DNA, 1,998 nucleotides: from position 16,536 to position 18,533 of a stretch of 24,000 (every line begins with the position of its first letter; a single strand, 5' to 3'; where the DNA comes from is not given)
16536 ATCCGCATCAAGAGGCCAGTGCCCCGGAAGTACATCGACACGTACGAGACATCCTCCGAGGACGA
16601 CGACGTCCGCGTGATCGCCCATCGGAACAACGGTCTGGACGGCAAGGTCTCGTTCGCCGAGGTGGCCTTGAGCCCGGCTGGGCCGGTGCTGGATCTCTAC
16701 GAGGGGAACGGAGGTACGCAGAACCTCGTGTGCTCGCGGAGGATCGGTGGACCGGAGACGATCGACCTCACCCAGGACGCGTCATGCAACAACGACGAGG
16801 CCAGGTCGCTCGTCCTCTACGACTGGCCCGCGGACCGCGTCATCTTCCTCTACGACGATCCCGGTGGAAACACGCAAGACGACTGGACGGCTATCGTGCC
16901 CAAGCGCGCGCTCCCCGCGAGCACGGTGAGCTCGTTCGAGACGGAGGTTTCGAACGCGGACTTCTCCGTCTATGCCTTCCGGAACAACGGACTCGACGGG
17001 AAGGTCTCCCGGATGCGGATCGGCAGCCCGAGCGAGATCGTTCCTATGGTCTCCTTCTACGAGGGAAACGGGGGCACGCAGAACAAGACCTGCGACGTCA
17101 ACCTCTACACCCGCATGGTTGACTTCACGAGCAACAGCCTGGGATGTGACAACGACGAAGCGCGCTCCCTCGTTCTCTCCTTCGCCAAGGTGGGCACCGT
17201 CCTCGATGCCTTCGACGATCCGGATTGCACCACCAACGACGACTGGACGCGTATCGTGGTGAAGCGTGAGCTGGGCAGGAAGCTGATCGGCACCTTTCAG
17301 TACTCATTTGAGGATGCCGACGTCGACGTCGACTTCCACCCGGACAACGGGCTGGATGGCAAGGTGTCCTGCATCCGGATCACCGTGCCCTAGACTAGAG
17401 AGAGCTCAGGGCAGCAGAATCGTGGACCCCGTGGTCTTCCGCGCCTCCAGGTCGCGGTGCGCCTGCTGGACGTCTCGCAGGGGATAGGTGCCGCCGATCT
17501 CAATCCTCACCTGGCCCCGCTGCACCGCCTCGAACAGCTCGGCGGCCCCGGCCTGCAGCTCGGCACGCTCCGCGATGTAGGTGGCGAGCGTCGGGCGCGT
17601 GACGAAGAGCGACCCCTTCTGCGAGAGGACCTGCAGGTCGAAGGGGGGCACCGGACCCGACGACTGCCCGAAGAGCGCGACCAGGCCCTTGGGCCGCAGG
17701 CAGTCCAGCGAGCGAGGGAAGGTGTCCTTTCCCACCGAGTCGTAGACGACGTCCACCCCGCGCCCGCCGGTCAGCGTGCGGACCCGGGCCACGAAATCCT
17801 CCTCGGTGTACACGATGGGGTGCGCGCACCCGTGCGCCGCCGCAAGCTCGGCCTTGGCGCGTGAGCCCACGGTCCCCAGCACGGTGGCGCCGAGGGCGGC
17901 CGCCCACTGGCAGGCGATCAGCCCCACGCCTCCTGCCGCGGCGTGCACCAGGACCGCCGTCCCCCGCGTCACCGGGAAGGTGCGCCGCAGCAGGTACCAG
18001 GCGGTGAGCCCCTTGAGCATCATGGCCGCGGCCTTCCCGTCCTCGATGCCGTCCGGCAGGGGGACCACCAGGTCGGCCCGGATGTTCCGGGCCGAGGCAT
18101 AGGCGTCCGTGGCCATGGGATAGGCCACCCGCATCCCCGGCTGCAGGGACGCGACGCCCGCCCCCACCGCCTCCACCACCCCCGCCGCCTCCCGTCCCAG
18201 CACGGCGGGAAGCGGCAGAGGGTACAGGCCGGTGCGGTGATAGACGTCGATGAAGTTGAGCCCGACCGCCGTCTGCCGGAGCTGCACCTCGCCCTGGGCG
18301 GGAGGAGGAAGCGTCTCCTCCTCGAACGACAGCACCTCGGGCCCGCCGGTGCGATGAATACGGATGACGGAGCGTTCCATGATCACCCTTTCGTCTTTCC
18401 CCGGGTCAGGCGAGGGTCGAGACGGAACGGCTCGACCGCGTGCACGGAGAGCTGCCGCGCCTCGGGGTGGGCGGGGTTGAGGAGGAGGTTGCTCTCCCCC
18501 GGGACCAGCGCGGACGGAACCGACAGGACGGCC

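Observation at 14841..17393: Secreted dual-HKD phospholipase-D-superfamily protein with an unusual architecture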

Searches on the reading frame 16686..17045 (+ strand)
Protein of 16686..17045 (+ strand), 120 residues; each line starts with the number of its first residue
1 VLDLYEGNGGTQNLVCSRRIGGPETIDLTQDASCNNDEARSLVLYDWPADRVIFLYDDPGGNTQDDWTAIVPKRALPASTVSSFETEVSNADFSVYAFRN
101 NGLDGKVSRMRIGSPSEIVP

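Call 9: search_protein_families(library=pfam, proteins=[window:16686-17045:+], max_evalue=10)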
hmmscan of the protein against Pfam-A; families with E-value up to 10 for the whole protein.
seq(120 aa): 0 families

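Call 23: predict_structure(alignment_id=A2)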
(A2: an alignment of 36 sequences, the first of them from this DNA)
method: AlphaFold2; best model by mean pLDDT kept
length: 120 residues; sequences in the alignment: 36
mean_pLDDT: 92.5   pTM: 0.87
mean pLDDT of the five models: 92.5, 91.6, 91.5, 90.0, 89.3
residues with pLDDT >= 90: 100; 70-90: 16; 50-70: 3; < 50: 1
segments of 3 or more residues with pLDDT < 50: none
pLDDT, mean of each block of 10 residues (from residue 1): 96 95 94 89 97 95 92 97 95 92 80 86
secondary structure, 60 per line:
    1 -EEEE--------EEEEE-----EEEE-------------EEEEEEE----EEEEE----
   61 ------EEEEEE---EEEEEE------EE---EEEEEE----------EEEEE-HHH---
elements in order: E2-5 E14-18 E24-27 E41-47 E52-56 E67-72 E76-81 E93-98 E109-113
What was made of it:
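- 16686..17045 (+): C-terminal module copy 2 (aa 616-735). AF2 model of this copy has pLDDT 92.5 and nine strands (call 23).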

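Call 26: fold_search(model_id=the predicted structure, library=pdb)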
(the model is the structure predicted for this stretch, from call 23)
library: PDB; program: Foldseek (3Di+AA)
matches with E <= 10: 452; with E <= 0.001: 0
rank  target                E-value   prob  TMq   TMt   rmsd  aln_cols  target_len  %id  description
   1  3so0_C                1.3e-02  0.99  0.42  0.57   9.1       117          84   17  Crystal structure of a mutant T41S of a betagamma-crystallin domain from Clostridium beijerinckii (released 2011-11-16)
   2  3so0_D                1.6e-02  1.00  0.45  0.60   7.9       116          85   18  Crystal structure of a mutant T41S of a betagamma-crystallin domain from Clostridium beijerinckii (released 2011-11-16)
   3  3hzb_C                2.1e-02  0.99  0.44  0.57   8.6       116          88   18  Crystal structure of a betagamma-crystallin domain from Flavobacterium johnsoniae (released 2009-12-01)
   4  9jsk_D                8.4e-02  0.10  0.19  0.07  15.9       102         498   17  Clostridium perfringens iota toxin pore Ib in prepore IV state (released 2025-05-14)
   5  3so0_H                9.9e-02  0.85  0.36  0.56   9.2       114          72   13  Crystal structure of a mutant T41S of a betagamma-crystallin domain from Clostridium beijerinckii (released 2011-11-16)
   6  9jsk_G                1.1e-01  0.08  0.19  0.07  16.1       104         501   16  Clostridium perfringens iota toxin pore Ib in prepore IV state (released 2025-05-14)
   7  9jsk_E                1.2e-01  0.08  0.18  0.07  15.9       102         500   18  Clostridium perfringens iota toxin pore Ib in prepore IV state (released 2025-05-14)
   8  9jsh_D                1.2e-01  0.05  0.14  0.05  17.0       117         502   12  Clostridium perfringens iota toxin pore Ib in prepore III state (released 2025-05-14)
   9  9jsi_G                1.3e-01  0.08  0.18  0.07  16.1       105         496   14  Clostridium perfringens iota toxin pore Ib in prepore II state (released 2025-05-14)
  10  9jsi_D                2.2e-01  0.08  0.19  0.07  16.1       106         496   14  Clostridium perfringens iota toxin pore Ib in prepore II state (released 2025-05-14)
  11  9jsl_D                2.4e-01  0.04  0.15  0.07  16.1       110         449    9  Clostridium perfringens iota toxin pore Ib in prepore V state (released 2025-05-14)
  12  3hxl                  2.6e-01  0.09  0.20  0.09  15.4       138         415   14  Crystal Structure of the sheath tail protein (DSY3957) from Desulfitobacterium hafniense, Northeast Structural Genomics  (released 2009-07-07)
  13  9g8s_e                3.8e-01  0.11  0.23  0.09  13.0       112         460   11  C3 reconstruction of extended phiCD508 needle (released 2025-04-09)
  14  6qdi                  4.0e-01  0.11  0.25  0.15  10.9       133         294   13  anti-sigma factor domain-containing protein from Clostridium clariflavum (released 2019-06-12)
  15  5yku                  4.0e-01  0.09  0.24  0.24  13.5       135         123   11  The crystal structure of Macrobrachium rosenbergii nodavirus P-domain with Zn ions (released 2018-10-24)
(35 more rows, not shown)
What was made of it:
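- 16686..17045 (+): The best Foldseek hits are microbial βγ-crystallins at E about 1e-2 (call 26).
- On βγ-crystallin domain (for the C-terminal module): The top three Foldseek hits are microbial βγ-crystallins (probability 0.99-1.0), but at E 1.3e-2 to 2.1e-2, TM 0.42-0.45 on the query and 0.57-0.60 on the target, and rmsd 8-9 A (call 26).
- Closest known: Microbial βγ-crystallin domains. Same: They are the top three Foldseek hits for the module (probability 0.99-1.0, TM 0.57-0.60 on the target, call 26).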

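Call 27: search_solved_structures(query=A2, max_evalue=10, show_alignments=3)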
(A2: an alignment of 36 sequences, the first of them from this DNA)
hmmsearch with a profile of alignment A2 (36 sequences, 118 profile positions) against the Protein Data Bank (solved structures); distinct sequences matched with E-value up to 10: 2.
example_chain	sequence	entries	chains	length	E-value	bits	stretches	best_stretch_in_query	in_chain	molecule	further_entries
6n7q_A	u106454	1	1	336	0.67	12.9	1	31-82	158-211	Apical membrane antigen-1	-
7am2_CB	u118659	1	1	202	1.5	11.8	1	15-88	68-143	RNA uridylyltransferase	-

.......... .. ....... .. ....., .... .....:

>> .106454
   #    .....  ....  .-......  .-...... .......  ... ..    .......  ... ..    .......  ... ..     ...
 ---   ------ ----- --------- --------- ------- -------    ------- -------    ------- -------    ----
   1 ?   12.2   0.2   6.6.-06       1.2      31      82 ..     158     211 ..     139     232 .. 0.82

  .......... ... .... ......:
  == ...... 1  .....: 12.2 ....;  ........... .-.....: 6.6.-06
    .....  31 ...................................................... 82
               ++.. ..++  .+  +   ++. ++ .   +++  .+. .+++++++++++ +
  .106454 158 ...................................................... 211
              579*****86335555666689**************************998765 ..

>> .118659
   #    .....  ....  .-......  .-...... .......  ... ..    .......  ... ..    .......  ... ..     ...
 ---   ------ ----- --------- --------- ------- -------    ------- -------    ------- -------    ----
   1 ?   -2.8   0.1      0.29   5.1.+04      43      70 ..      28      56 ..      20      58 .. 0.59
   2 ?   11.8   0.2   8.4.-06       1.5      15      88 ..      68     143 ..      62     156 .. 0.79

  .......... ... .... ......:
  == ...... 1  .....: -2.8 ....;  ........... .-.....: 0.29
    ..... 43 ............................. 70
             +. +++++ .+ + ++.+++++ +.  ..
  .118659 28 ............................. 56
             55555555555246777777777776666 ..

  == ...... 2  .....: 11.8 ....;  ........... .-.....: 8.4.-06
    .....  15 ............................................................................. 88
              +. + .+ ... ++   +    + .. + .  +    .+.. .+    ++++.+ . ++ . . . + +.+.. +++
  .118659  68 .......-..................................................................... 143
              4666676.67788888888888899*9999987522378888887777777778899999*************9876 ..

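Call 28: search_protein_representatives(alignment_id=A2)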
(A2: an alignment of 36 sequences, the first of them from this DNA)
Query: 36 sequences, 118 profile positions. Proteins with E-value up to 0.001 (for the whole library): 901; up to 1e-10: 638; up to 1e-30: 138. The best 150 are listed.
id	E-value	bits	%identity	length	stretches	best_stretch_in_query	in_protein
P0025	4.1e-246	816.9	-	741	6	2-116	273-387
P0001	1.2e-186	625.1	-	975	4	1-117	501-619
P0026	3.8e-186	623.4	-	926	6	1-117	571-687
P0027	1.4e-170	573.2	-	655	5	3-116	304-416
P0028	9.9e-170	570.5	-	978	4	2-117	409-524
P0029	5.5e-167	561.6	-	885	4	2-116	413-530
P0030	4.8e-165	555.3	-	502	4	2-116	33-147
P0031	3.0e-163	549.5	-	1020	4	2-116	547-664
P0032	3.6e-161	542.8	-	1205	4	2-116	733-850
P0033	2.2e-157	530.7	-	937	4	2-114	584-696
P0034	1.0e-145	493.0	-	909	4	2-117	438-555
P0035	7.5e-137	464.4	-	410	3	1-117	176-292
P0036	2.1e-133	453.3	-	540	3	1-117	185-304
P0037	2.2e-133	453.2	-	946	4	2-116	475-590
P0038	1.1e-132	450.9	-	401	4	2-117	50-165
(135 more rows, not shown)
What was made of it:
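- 901 cluster representatives carry it (call 28). Copy number varies from 1 to 8 (call 28).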

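Call 31: search_protein_families(library=pfam, alignment_id=A4, max_evalue=0.00001)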
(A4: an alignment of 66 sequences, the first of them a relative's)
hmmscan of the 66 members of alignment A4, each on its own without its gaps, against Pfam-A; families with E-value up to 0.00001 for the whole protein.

A. member 1, P0025 (741 aa): 0 families

B. families by the number of members that match (of 66 scanned): 30 families (the first 25 are shown)
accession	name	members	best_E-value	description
PF13583.11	Reprolysin_4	7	4.8e-17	Metallo-peptidase family M12B Reprolysin-like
PF13688.12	Reprolysin_5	7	2.6e-15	Metallo-peptidase family M12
PF13582.12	Reprolysin_3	7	2.3e-14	Metallo-peptidase family M12B Reprolysin-like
PF13091.12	PLDc_2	6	4.4e-25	PLD-like domain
PF01400.30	Astacin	5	1.6e-43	Astacin (Peptidase family M12A)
PF13517.12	FG-GAP_3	5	2.5e-29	FG-GAP-like repeat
PF00614.28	PLDc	5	3.9e-09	Phospholipase D Active site motif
PF01839.29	FG-GAP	4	4.8e-23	FG-GAP repeat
PF00149.33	Metallophos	3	2.1e-09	Calcineurin-like phosphoesterase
PF00041.27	fn3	2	9.9e-42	Fibronectin type III domain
PF03372.29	Exo_endo_phos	2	6.2e-16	Endonuclease/Exonuclease/phosphatase family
PF00388.25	PI-PLC-X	2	2.3e-06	Phosphatidylinositol-specific phospholipase C, X domain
PF00082.27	Peptidase_S8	1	3.4e-43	Subtilase family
PF03762.22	VOMI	1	2.7e-35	Vitelline membrane outer layer protein I (VOMI)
PF08310.17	LGFP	1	3.6e-30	LGFP repeat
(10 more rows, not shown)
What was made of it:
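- Partner domains are secreted-hydrolase types: reprolysin-like and astacin proteases, PLD, PI-PLC-X, EEP, metallophosphoesterase and S8 (call 31). The module also travels with EEP and metallophosphoesterase domains, which are often nucleases (call 31). The module also travels with PI-PLC-X, a lipid head-group enzyme (call 31). The accessory array is shared with proteases, which fits secreted degradative enzymes (call 31). Its partners are typical secreted proteases and lipases (call 31).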

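Call 52: find_homologous_proteins(query=A2, max_evalue=0.00001)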
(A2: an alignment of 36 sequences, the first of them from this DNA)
Query A2 (36 sequences) (120 aa, profile of the alignment): 264 proteins with E <= 0.00001 among 1140 candidates; the best 120 are listed.
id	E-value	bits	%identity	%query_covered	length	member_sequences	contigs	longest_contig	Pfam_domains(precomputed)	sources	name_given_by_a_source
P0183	5.7e-62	225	47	93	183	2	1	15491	-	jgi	jgi:hypothetical protein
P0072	8.8e-60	217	42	99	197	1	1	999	-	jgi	jgi:hypothetical protein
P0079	3.2e-58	212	46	95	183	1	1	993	-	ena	-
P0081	1.7e-53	197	45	63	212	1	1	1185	-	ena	-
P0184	1.4e-41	159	47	49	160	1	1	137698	-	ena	-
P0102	3.6e-41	157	53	93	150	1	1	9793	-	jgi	jgi:hypothetical protein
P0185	6.5e-41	157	53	57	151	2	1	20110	-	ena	-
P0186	1.0e-40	156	54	91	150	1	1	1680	-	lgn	-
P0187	2.6e-37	145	46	93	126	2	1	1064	-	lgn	-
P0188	3.3e-37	145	42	96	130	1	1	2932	-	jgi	jgi:hypothetical protein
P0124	6.6e-36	140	42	93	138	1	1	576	-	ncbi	-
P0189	9.8e-36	140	47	62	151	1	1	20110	-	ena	-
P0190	2.2e-35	139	41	63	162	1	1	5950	-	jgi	jgi:hypothetical protein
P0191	2.9e-35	138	46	93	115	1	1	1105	-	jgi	jgi:hypothetical protein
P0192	3.6e-34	135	49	93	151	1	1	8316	-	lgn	-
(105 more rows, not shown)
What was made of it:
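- The module also exists as stand-alone proteins of 110-215 aa, some annotated as lipoproteins (call 52).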

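Call 54: search_protein_families(library=pfam, alignment_id=A5, max_evalue=1)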
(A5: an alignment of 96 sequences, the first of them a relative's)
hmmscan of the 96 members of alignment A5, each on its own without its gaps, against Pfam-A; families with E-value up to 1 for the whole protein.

A. member 1, P0183 (183 aa): 0 families

B. families by the number of members that match (of 96 scanned): 53 families (the first 25 are shown)
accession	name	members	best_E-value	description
PF14604.12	SH3_9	9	0.0017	Variant SH3 domain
PF08239.17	SH3_3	4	0.0065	Bacterial SH3 domain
PF21032.3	PROPPIN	3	0.0041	PROPPIN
PF20472.4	PDDEXK_11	3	0.072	PD-(D/E)XK nuclease superfamily domain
PF17748.7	VID27_N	2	0.0074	VID27 N-terminal region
PF06639.16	BAP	2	0.01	Basal layer antifungal peptide (BAP)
PF13600.11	DUF4140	2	0.029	N-terminal domain of unknown function (DUF4140)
PF19781.4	DUF6266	2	0.031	Family of unknown function (DUF6266)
PF25735.1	Phage_L5_gp82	2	0.049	Mycobacterium phage L5 gene 82 protein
PF23291.1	KOW4_SPT5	2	0.063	Transcription elongation factor SPT5, fourth KOW domain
PF19762.4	DUF6249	2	0.098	Domain of unknown function (DUF6249)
PF20616.4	Caps_syn_GfcC_N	2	0.099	Capsule biosynthesis GfcC, N-terminal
PF23705.1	RxLR_effector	2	0.1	RxLR effector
PF18370.7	RGI_lyase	2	0.1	Rhamnogalacturonan I lyases beta-sheet domain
PF18341.7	PSA_CBD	1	0.0036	PSA endolysin C-terminal cell wall binding domain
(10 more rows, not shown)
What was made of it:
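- Tried and rejected: Nine and four of 96 stand-alone module proteins hit these families, with best E 0.0017 (call 54).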

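Call 55: search_solved_structures(query=A5, max_evalue=10, show_alignments=2)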
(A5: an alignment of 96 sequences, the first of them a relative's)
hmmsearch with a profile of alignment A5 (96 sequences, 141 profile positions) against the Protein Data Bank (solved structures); distinct sequences matched with E-value up to 10: 0.
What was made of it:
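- On βγ-crystallin domain (for the C-terminal module): Profiles A2 and A5 find no PDB crystallin at E<=10 (calls 27, 55).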

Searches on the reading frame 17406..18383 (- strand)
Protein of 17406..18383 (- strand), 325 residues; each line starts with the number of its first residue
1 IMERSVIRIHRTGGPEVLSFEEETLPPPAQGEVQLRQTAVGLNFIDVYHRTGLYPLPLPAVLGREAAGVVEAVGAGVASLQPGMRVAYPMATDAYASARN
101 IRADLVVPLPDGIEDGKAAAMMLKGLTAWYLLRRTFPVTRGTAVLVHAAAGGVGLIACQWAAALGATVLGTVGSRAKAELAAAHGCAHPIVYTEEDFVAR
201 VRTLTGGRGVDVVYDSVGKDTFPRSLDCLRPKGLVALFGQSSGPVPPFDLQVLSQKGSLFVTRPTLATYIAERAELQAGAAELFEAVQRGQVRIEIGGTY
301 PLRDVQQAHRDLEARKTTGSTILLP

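Call 5: search_protein_families(library=pfam, proteins=[window:17406-18383:-], max_evalue=0.01)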
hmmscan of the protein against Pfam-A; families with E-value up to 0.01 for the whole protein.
window:17406-18383:- (325 aa): 3 families
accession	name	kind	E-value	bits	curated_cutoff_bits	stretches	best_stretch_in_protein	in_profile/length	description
PF00107.32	ADH_zinc_N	-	7.1e-27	94.4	31.8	1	152-256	1-105/129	Zinc-binding dehydrogenase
PF13602.12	ADH_zinc_N_2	-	7.9e-22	79.1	27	1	185-323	2-134/134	Zinc-binding dehydrogenase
PF08240.17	ADH_N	-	4.6e-13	49.7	23.5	1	30-90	2-65/104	Alcohol dehydrogenase GroES-like domain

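Call 44: list_cluster_members(proteins=[window:17406-18383:-, window:11688-13667:-, P0025, P0026, P0028, P0030, P0031, P0033, P0066, P0039])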
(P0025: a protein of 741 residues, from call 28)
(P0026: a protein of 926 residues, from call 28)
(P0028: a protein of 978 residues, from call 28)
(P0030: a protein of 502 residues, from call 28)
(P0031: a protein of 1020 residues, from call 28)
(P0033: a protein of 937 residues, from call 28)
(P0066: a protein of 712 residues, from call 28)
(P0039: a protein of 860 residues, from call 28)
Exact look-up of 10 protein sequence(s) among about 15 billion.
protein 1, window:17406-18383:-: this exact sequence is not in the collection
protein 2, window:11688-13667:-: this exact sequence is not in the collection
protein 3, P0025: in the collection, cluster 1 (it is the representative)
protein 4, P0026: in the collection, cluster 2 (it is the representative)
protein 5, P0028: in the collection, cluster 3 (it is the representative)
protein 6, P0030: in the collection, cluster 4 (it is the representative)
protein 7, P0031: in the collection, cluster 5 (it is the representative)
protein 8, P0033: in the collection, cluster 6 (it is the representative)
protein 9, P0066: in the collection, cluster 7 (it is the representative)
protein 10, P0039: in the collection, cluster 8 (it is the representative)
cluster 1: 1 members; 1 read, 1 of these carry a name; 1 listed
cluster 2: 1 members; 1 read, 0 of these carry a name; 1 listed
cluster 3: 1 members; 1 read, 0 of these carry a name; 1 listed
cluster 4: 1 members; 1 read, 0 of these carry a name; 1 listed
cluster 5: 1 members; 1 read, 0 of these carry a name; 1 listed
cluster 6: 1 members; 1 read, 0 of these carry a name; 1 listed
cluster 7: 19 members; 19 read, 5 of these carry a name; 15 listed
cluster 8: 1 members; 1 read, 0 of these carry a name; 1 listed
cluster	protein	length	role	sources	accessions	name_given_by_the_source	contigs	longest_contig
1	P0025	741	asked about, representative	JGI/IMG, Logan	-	hypothetical protein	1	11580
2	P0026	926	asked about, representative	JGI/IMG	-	-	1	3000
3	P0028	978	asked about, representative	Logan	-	-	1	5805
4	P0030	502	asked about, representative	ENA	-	-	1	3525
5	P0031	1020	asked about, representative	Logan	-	-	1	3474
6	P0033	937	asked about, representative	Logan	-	-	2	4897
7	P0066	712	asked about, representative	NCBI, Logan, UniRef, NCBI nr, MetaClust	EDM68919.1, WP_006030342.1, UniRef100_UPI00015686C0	hypothetical protein PE36_19980 [Moritella sp. PE36] | peptidase inhibitor family I36 protein n=1 Tax=Moritella sp. PE36 TaxID=58051 ... | peptidase inhibitor family I36 protein [Moritella sp. PE36]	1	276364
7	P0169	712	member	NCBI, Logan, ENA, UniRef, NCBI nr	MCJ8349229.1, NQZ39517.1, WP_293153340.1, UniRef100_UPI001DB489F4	beta/gamma crystallin-related protein [Moritella sp.] | peptidase inhibitor family I36 protein n=1 Tax=Moritella sp. TaxID=78556 ...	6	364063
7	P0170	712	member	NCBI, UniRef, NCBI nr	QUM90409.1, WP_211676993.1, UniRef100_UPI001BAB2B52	peptidase inhibitor family I36 protein [Moritella sp. 36] | peptidase inhibitor family I36 protein n=1 Tax=Moritella sp. 36 TaxID=2746233 ...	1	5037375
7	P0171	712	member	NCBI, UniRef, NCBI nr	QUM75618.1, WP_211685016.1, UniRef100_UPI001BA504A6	peptidase inhibitor family I36 protein [Moritella sp. 24] | peptidase inhibitor family I36 protein n=1 Tax=Moritella sp. 24 TaxID=2746230 ...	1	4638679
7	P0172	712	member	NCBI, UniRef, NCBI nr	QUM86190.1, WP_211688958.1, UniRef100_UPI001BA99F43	peptidase inhibitor family I36 protein [Moritella sp. 28] | peptidase inhibitor family I36 protein n=1 Tax=Moritella sp. 28 TaxID=2746232 ...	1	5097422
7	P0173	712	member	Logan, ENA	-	-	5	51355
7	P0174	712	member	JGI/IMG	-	-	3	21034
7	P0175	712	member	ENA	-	-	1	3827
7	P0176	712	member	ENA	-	-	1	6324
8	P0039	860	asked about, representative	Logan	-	-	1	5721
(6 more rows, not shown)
